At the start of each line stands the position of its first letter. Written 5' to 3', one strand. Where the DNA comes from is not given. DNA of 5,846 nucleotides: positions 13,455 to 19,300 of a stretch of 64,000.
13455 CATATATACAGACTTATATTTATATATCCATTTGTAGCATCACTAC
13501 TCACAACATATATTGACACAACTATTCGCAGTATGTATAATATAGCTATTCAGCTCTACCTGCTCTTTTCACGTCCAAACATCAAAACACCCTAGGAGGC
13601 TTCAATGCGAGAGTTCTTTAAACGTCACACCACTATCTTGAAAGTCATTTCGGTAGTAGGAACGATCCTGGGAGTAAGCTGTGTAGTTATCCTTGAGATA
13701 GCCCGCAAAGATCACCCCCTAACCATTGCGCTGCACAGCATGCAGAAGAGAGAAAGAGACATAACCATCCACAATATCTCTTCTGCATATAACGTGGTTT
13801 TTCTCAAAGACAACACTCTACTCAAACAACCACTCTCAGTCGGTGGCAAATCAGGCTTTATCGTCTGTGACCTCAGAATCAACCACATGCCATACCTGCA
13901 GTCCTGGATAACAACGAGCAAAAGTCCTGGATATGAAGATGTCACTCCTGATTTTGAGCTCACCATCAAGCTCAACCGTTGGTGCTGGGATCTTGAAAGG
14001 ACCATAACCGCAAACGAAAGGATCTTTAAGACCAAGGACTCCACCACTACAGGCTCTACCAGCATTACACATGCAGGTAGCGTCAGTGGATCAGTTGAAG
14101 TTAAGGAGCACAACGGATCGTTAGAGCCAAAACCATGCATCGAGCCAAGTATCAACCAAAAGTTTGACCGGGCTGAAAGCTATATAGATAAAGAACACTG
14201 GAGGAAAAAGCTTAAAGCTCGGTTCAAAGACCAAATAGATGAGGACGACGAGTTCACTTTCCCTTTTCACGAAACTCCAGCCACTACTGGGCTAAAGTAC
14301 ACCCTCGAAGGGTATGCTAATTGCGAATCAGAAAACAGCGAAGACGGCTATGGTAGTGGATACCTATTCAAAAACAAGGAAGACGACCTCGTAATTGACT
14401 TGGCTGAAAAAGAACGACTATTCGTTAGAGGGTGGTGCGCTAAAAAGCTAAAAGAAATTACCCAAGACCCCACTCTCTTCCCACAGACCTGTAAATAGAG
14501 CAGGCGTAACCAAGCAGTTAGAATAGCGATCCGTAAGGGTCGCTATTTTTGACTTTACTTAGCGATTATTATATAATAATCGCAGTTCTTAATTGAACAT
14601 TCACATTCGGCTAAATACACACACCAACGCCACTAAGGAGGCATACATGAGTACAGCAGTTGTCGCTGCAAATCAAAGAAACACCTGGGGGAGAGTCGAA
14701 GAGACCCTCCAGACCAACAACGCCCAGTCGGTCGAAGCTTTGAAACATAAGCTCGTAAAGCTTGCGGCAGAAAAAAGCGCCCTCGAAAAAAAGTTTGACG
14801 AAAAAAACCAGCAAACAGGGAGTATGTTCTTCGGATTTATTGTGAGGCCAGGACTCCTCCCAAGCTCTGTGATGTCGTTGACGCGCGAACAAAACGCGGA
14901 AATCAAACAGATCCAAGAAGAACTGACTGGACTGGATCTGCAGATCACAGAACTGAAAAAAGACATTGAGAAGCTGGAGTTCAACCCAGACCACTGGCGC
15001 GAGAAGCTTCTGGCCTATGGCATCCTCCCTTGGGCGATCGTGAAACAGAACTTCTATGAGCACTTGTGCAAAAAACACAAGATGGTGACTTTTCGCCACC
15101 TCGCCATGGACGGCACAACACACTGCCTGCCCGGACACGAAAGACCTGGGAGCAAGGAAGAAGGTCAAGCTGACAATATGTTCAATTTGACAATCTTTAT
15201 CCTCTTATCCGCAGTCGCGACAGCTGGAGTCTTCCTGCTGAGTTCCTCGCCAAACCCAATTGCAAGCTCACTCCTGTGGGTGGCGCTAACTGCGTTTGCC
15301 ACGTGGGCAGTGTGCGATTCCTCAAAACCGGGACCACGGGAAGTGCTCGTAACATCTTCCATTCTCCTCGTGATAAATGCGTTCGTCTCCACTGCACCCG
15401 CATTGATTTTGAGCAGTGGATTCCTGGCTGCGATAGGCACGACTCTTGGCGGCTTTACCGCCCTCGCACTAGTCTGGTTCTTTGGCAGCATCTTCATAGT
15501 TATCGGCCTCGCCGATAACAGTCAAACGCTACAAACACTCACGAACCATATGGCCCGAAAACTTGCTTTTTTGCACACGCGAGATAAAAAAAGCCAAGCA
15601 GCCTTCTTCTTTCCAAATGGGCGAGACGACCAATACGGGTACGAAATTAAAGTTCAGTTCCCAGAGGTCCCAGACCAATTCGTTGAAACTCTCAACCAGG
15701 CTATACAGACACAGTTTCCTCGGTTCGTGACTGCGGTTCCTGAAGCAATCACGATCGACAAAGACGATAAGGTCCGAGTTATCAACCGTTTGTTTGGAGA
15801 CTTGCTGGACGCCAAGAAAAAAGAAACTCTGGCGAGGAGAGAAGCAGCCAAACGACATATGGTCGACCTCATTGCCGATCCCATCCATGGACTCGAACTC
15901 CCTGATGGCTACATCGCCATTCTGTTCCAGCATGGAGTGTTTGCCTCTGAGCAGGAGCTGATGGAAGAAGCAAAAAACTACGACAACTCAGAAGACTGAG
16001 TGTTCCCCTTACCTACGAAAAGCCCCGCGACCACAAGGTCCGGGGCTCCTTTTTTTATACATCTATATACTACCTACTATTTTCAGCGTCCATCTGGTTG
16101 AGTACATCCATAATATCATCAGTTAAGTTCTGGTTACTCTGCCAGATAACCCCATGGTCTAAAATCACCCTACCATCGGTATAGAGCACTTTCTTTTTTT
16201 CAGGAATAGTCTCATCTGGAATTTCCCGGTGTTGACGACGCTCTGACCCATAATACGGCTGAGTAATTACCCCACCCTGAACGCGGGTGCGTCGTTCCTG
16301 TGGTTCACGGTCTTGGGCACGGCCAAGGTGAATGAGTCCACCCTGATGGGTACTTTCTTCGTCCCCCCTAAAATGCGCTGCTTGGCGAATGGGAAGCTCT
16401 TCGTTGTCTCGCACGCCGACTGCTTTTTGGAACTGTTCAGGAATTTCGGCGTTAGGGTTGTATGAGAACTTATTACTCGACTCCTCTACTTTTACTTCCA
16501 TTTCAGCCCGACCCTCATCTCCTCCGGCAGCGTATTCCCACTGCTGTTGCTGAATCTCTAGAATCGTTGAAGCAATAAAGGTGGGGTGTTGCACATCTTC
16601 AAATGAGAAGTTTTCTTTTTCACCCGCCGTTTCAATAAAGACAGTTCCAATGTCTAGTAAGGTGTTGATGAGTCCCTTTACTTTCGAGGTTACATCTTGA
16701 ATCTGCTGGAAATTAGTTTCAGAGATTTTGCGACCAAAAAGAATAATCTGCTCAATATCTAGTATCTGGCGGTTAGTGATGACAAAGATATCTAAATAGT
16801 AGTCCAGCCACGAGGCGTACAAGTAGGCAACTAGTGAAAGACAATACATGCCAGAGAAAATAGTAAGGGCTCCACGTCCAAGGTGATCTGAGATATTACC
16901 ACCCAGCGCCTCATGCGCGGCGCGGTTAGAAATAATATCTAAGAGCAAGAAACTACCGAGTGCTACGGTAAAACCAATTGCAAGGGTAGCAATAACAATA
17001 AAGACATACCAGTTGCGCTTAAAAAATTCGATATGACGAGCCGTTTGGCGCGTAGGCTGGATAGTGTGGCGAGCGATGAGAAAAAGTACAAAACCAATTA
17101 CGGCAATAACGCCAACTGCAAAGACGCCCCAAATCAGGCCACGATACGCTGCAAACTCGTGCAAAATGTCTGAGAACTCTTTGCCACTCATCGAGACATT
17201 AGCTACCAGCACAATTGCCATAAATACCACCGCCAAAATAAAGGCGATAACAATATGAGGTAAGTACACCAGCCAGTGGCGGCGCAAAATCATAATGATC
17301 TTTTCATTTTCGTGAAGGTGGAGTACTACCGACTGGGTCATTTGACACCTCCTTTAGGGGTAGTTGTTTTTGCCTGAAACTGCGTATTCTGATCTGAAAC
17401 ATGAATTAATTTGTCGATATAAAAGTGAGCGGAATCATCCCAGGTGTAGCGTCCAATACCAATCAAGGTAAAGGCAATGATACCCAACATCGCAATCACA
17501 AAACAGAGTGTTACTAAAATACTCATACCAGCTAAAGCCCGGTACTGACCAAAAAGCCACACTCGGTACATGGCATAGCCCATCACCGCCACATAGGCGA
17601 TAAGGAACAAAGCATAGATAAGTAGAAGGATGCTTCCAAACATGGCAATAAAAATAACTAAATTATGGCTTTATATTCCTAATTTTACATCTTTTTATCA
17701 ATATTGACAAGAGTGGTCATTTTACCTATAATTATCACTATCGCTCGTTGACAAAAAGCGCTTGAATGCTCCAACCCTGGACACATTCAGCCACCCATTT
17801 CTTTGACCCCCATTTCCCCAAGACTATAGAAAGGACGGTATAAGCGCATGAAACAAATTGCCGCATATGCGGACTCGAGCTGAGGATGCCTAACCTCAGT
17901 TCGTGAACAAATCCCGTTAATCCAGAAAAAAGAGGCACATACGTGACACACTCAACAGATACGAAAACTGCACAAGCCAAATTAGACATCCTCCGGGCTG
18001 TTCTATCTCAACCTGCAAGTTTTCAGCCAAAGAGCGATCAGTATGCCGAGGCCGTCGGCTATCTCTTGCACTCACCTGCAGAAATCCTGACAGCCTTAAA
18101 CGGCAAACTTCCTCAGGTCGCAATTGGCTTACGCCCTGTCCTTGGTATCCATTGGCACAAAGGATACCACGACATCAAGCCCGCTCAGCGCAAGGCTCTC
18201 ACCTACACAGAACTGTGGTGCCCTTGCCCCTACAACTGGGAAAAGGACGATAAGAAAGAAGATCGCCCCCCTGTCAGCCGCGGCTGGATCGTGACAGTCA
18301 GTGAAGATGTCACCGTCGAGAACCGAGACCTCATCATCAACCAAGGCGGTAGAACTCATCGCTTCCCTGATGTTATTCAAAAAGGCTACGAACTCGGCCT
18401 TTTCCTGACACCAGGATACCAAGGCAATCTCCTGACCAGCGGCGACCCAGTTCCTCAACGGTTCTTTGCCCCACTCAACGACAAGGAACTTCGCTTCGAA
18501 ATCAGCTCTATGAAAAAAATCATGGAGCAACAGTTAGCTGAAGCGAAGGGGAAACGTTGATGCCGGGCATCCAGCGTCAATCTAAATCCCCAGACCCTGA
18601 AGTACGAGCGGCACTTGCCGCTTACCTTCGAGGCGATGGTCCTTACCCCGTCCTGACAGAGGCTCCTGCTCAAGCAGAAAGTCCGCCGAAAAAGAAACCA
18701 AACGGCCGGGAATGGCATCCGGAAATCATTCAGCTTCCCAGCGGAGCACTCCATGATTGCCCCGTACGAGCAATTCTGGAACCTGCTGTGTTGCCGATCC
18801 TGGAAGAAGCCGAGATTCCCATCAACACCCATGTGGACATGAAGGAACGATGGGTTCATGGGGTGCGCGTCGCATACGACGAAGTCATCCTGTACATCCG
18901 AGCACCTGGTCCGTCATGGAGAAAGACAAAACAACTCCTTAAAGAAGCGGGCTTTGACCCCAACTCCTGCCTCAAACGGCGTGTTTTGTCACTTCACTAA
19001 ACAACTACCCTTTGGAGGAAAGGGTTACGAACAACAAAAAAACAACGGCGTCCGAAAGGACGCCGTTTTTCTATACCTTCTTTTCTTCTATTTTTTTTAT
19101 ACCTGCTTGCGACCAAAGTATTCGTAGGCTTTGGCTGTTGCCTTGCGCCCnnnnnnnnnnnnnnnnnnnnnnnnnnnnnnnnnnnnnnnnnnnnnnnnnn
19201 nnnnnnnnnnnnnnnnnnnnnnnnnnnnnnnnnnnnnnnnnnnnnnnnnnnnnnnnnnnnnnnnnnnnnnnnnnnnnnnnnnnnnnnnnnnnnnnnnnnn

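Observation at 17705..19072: Perfect-consensus promoter, 200-nt structured leader and a GC-rich two-gene cassette of unknown function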

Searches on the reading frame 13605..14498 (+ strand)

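Call 64: search_protein_families(library=pfam, proteins=[window:13605-14498:+], max_evalue=0.1)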
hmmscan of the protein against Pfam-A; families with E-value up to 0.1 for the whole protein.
window:13605-14498:+ (297 aa): 1 family
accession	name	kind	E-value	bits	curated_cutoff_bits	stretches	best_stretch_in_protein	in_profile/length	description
PF18819.6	MuF_C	-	0.0014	19.2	27.6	1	25-74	39-85/103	Phage MuF-C-terminal domain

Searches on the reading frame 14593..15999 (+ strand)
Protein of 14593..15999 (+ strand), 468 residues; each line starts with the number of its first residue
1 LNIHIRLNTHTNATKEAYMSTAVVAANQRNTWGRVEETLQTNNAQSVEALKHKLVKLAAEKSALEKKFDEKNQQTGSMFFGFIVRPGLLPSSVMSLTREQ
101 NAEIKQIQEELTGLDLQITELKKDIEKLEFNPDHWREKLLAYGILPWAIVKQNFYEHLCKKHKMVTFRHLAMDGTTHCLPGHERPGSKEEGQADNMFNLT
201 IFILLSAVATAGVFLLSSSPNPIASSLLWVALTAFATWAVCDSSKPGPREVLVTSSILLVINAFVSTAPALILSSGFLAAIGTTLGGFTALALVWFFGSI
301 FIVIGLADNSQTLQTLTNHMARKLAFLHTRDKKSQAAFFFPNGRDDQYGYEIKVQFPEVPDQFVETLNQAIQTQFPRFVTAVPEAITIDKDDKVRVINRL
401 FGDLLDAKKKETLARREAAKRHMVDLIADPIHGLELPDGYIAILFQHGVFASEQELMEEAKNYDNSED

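Call 4: search_protein_families(library=pfam, proteins=[window:14593-15999:+], max_evalue=1)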
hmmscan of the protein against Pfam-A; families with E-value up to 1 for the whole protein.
window:14593-15999:+ (468 aa): 10 families
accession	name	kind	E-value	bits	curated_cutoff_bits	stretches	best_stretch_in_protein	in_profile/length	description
PF04977.20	DivIC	-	0.0079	16.4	28.9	1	98-133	20-55/80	Septum formation initiator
PF20208.3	ARPP-1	-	0.045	13.5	27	1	13-80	130-198/297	ARG and Rhodanese-Phosphatase-superfamily-associated Protein domain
PF18904.5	DUF5660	-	0.089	13.4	24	1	98-131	4-37/109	Domain of unknown function (DUF5660)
PF01920.25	Prefoldin_2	-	0.11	12.9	27.6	1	88-129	55-96/106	Prefoldin subunit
PF02090.21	SPAM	-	0.11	12.8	35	0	97-139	21-63/142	Salmonella surface presentation of antigen gene type M protein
PF10186.14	ATG14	-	0.11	12.1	33.2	1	46-128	20-102/347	Vacuolar sorting 38 and autophagy-related subunit 14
PF10473.14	CENP-F_leu_zip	-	0.22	12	34.5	0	25-74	47-95/140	Leucine-rich repeats of kinetochore protein Cenp-F/LEK1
PF00261.25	Tropomyosin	-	0.28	11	38.6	1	99-141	178-220/242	Tropomyosin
PF05667.16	CCDC22_CC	-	0.74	9.3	39.2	0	96-138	206-248/477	CCDC22 protein coiled-coil region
PF07989.16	Cnn_1N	-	0.82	10.3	28.5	1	98-129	3-34/74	Centrosomin N-terminal motif 1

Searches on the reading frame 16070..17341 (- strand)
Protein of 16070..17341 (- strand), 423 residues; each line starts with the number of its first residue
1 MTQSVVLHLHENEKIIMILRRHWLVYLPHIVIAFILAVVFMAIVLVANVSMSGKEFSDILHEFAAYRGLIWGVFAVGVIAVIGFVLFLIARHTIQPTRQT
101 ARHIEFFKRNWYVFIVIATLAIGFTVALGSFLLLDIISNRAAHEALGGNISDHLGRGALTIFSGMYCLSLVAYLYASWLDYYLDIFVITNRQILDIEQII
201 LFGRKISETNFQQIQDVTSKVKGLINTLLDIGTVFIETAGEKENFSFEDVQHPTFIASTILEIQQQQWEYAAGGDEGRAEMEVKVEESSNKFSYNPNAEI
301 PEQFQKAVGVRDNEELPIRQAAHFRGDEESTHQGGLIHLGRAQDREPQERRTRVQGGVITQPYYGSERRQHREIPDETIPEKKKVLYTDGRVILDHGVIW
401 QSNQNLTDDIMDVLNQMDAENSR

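Call 4: search_protein_families(library=pfam, proteins=[window:16070-17341:-], max_evalue=1)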
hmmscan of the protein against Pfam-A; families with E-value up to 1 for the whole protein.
window:16070-17341:- (423 aa): 4 families
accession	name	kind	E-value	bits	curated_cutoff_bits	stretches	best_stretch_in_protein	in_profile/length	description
PF03703.20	bPH_2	-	0.0062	17.2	22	1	201-251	19-67/78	Bacterial PH domain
PF14470.12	bPH_3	-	0.009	16.9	23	1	180-223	19-62/95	Bacterial PH domain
PF06664.17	WLS-like_TM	-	0.22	11.3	28.3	1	20-134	104-215/247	Wntless-like, transmembrane domain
PF01453.30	B_lectin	-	0.23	12.4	32.4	0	208-255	35-81/105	D-mannose binding lectin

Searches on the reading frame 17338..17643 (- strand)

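Call 4: search_protein_families(library=pfam, proteins=[window:17338-17643:-], max_evalue=1)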
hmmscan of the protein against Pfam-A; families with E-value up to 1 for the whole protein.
window:17338-17643:- (101 aa): 1 family
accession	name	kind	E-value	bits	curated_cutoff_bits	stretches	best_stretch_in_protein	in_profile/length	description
PF22990.1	ABHD16_N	-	0.37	11.2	27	1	16-74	41-100/125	Phosphatidylserine Lipase ABHD16 N-terminal domain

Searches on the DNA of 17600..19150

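Call 5: search_rna_families(source=window, start=17600, end=19150, threshold=evalue, max_evalue=10)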
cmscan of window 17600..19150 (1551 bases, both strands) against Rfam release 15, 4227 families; matches with E-value up to 10: 16.
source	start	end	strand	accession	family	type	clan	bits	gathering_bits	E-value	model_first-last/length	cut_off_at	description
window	19036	19103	-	RF01733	atoC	Cis-reg;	-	27.1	50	0.033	1-93/93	no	atoC RNA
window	19031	19114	-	RF00558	L20_leader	Cis-reg; leader;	-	26.6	58.7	0.012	1-127/127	no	Ribosomal protein L20 leader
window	19031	19150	+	RF01808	MicX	Gene; sRNA;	-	22.7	75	0.021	1-131/194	3'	MicX Vibrio cholerae sRNA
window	18965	19084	-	RF02629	RmaA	Gene; sRNA;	-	21.6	57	0.7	1-113/113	no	Regulator of motility and amylovoran A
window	19005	19098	+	RF00515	PyrR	Cis-reg;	-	21.6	54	3.6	1-115/115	no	PyrR binding site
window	19035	19104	-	RF02063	STnc350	Gene; sRNA;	-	20.6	60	0.72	1-68/68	no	Salmonella enterica sRNA STnc350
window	18939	19081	-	RF01808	MicX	Gene; sRNA;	-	20.2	75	0.095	1-194/194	no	MicX Vibrio cholerae sRNA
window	19034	19110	-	RF02074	STnc240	Gene; sRNA;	-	20.2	55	6.2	1-77/77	no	Enterobacterial sRNA STnc240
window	18995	19072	+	RF01859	Phe_leader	Cis-reg; leader;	-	20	55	2.3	1-125/125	no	Phenylalanine leader peptide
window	19024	19078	+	RF02066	STnc320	Gene; sRNA;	-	19.9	50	0.91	1-55/55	no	Salmonella enterica sRNA STnc320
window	17834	17928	-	RF02994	IMPDH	Gene; sRNA;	-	18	95.4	1.2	1-108/108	no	IMPDH RNA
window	17884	17958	+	RF02595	EBv-sisRNA-1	Gene;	-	15.2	58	2.3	1-81/81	no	Epstein-Barr virus stable intronic sequence RNA 1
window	19039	19150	-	RF01408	sraL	Gene; sRNA;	-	14.9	39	1.8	42-142/142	5'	sraL Hfq binding RNA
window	18296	18341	-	RF01136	sR28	Gene; snRNA; snoRNA; CD-box;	-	13.8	39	1.2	1-55/55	no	Small nucleolar RNA sR28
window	18406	18489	-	RF02922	RAGATH-32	Cis-reg;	-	13.1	41.8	6.4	1-78/78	no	RAGATH-32 RNA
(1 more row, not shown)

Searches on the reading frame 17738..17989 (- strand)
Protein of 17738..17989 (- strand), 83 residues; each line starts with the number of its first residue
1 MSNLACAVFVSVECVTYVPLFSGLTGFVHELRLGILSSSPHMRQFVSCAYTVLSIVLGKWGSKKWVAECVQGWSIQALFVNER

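Call 64: search_protein_families(library=pfam, proteins=[window:17738-17989:-], max_evalue=0.1)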
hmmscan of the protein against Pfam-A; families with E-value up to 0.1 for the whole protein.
window:17738-17989:- (83 aa): 0 families
